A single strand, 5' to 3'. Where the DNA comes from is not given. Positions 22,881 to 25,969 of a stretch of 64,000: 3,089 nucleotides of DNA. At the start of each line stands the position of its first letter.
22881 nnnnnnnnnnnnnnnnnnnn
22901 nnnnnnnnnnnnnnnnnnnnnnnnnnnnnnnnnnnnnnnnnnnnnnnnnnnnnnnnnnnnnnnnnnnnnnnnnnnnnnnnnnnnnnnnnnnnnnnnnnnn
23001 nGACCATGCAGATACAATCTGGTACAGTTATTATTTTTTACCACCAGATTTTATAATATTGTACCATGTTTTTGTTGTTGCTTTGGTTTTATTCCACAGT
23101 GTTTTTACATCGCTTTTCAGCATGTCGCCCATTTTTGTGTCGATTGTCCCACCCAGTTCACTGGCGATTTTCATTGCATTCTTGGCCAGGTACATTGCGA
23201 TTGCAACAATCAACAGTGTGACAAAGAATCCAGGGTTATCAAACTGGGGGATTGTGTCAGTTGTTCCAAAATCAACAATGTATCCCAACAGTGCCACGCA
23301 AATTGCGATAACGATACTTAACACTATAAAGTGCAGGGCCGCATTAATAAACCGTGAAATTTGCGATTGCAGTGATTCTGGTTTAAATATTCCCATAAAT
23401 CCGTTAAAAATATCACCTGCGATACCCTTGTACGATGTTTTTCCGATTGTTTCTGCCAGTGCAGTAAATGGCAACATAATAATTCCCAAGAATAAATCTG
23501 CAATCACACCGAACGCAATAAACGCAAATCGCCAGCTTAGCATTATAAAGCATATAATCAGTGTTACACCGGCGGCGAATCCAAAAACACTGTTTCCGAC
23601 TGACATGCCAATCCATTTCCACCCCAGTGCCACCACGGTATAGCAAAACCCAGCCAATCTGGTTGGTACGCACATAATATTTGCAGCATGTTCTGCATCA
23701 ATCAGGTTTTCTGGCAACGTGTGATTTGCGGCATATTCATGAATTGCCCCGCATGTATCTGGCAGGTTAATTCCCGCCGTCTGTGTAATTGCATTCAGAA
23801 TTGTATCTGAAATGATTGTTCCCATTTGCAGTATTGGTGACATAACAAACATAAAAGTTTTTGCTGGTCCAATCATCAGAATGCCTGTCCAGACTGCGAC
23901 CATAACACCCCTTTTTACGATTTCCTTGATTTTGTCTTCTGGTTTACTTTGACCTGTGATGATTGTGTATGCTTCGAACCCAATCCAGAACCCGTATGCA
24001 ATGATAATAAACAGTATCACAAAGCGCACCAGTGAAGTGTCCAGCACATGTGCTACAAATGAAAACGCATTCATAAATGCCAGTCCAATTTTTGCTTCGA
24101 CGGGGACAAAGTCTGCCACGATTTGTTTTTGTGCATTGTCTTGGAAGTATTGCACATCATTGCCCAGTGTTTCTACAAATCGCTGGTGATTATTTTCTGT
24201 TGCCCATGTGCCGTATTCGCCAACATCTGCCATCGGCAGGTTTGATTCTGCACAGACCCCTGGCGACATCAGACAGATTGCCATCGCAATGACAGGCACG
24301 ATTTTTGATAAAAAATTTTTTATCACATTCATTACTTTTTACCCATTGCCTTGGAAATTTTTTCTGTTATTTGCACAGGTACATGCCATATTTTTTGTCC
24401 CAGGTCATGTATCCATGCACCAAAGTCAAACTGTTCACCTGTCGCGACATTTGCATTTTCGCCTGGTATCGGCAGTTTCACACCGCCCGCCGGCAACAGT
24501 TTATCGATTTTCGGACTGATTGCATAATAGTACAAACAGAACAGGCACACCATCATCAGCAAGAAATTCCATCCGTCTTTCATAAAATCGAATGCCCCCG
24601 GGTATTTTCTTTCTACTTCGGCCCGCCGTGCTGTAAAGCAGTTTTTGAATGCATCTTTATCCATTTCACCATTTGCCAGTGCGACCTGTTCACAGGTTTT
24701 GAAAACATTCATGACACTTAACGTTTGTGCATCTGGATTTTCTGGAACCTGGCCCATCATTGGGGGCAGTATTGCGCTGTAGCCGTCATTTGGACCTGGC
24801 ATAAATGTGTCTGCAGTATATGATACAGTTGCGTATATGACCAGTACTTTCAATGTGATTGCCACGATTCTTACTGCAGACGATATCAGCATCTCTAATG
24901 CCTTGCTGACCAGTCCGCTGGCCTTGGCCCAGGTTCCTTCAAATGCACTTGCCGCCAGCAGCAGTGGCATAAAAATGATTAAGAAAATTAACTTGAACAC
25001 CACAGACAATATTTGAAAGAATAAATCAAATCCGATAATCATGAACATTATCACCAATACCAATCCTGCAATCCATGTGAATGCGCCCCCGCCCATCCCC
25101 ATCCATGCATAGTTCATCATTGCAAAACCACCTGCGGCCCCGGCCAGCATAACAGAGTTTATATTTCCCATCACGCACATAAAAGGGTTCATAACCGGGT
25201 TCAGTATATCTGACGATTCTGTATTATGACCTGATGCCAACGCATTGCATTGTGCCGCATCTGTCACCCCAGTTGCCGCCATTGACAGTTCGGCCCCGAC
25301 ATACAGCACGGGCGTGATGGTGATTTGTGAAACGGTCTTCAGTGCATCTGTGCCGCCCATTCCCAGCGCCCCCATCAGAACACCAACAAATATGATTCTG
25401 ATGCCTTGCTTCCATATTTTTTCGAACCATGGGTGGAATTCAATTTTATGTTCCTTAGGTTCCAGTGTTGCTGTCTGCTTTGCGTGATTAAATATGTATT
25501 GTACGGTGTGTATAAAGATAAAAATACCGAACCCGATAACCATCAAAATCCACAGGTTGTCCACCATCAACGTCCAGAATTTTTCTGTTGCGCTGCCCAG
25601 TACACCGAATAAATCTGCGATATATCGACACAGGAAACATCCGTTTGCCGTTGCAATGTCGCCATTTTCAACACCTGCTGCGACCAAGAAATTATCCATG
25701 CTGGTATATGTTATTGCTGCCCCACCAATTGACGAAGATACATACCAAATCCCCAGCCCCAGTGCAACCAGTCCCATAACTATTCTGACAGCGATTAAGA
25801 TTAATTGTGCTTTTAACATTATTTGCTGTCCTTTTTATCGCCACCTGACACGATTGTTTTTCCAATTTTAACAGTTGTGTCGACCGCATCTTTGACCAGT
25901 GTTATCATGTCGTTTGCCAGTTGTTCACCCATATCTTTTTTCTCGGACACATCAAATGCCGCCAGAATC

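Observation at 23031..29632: Five-gene array of paralogous polytopic membrane proteins (translationally coupled 4-gene operon plus one divergent paralog): VirB6/TrbL-like or a new channel family?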

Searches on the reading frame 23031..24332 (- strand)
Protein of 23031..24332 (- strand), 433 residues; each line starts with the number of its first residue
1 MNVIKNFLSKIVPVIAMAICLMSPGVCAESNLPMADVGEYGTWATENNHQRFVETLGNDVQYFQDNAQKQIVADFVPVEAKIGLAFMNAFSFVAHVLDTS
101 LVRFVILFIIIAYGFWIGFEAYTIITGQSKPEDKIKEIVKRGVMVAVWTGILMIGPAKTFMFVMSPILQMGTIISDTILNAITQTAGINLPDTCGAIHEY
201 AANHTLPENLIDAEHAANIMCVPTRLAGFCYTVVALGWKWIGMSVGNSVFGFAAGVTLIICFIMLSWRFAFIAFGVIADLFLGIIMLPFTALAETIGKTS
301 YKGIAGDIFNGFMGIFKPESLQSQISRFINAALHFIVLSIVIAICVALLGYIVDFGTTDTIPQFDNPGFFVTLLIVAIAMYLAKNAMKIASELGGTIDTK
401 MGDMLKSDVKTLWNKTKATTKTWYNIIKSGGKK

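Call 3: search_protein_families(library=pfam, proteins=[window:23031-24332:-], max_evalue=1)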
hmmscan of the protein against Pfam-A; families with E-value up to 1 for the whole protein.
window:23031-24332:- (433 aa): 0 families

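Call 4: search_protein_families(library=ncbifam, proteins=[window:23031-24332:-], max_evalue=1)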
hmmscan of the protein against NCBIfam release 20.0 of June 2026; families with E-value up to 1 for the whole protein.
window:23031-24332:- (433 aa): 1 family
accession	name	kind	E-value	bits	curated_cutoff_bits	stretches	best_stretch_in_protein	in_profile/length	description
NF041486.1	rep_init_RepSA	equivalog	0.11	11.4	700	1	377-418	294-334/443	replication initiator protein RepSA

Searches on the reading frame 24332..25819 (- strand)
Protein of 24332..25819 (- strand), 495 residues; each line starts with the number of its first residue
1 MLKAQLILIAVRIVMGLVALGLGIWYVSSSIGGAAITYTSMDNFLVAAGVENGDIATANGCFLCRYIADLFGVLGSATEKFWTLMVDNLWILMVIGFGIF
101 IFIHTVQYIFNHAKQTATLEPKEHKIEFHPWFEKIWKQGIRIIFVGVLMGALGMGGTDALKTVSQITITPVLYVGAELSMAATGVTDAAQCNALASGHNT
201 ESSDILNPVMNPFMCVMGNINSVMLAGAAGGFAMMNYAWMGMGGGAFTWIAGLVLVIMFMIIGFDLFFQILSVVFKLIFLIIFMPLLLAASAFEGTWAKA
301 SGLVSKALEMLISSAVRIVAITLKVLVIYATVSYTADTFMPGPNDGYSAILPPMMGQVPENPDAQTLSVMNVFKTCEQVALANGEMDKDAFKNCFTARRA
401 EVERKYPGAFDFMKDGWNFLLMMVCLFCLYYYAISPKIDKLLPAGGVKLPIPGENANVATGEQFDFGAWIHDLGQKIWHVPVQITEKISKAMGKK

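Call 3: search_protein_families(library=pfam, proteins=[window:24332-25819:-], max_evalue=1)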
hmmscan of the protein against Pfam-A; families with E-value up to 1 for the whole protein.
window:24332-25819:- (495 aa): 2 families
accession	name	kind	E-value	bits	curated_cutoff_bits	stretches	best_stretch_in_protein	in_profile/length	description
PF05297.16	Herpes_LMP1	-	0.042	13.5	26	1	78-119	161-202/386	Herpesvirus latent membrane protein 1 (LMP1)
PF02553.20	CbiN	-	0.97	9.9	25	0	93-138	9-52/67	Cobalt transport protein component CbiN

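Call 4: search_protein_families(library=ncbifam, proteins=[window:24332-25819:-], max_evalue=1)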
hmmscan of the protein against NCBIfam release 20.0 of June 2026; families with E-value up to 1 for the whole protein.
window:24332-25819:- (495 aa): 0 families
